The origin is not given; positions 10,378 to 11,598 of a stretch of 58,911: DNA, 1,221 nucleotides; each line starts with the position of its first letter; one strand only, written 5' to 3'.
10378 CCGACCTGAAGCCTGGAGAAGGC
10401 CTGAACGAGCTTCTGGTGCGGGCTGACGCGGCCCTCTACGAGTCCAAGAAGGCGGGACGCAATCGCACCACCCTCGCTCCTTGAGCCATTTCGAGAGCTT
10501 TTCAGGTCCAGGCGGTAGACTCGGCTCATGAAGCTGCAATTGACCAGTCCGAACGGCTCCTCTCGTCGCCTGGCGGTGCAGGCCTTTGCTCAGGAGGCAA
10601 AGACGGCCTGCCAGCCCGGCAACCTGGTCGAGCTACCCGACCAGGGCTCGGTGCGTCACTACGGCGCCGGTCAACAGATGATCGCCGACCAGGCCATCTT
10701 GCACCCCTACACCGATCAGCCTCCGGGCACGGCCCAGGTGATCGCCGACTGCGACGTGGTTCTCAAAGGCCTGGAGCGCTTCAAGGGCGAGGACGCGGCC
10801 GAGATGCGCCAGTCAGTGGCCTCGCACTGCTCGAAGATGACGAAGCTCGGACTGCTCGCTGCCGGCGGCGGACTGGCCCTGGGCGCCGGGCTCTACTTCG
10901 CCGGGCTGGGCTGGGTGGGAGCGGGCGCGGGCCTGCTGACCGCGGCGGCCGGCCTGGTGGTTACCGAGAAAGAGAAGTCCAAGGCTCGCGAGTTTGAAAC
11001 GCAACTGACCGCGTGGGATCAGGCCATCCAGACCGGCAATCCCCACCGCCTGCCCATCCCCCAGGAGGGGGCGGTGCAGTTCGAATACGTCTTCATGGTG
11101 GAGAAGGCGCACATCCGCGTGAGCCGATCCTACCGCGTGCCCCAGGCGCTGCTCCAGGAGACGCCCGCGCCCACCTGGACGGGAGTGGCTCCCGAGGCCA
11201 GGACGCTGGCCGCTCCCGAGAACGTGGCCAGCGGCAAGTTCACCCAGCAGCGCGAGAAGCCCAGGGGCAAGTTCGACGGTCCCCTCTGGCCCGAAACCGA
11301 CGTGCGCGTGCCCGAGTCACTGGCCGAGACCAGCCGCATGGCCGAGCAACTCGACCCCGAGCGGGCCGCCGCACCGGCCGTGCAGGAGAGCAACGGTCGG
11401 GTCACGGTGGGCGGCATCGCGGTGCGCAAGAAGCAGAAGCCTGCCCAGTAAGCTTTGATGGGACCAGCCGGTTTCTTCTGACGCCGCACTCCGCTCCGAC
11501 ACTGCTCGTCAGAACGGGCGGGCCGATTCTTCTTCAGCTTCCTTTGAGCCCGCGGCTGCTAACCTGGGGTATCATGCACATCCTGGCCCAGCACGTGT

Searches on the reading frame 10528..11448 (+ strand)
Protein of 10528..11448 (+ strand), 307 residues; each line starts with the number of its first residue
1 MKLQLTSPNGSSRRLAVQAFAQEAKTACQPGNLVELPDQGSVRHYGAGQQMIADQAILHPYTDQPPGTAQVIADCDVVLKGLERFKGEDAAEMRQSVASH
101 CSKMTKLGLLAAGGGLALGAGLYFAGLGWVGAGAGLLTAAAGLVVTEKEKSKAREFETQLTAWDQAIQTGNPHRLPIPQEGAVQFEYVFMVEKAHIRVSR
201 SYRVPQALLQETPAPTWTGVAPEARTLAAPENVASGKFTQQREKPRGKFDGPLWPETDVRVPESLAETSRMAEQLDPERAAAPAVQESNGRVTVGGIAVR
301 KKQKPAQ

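Call 6: search_protein_families(library=pfam, proteins=[window:10528-11448:+], max_evalue=1)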
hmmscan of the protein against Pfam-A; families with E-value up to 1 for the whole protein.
window:10528-11448:+ (307 aa): 0 families

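Call 47: search_protein_families(library=ncbifam, proteins=[window:10528-11448:+], max_evalue=1)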
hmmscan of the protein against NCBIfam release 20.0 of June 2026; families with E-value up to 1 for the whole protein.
window:10528-11448:+ (307 aa): 0 families

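Call 74: search_protein_families(library=phrogs, proteins=[window:10528-11448:+], max_evalue=0.1)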
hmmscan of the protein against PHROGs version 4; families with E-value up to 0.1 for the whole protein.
window:10528-11448:+ (307 aa): 1 family
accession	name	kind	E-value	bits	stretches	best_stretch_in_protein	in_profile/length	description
phrog_4372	-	tail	0.088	11.1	0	116-154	1082-1120/1681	tail length tape measure protein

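Call 75: search_protein_families(library=padloc, proteins=[window:10528-11448:+], max_evalue=0.1)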
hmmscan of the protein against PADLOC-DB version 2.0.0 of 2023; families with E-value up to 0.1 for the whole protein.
window:10528-11448:+ (307 aa): 1 family
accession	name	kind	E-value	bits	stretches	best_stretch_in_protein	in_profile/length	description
PDLC03841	LeoBC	-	0.025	11.7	1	104-154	455-514/601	-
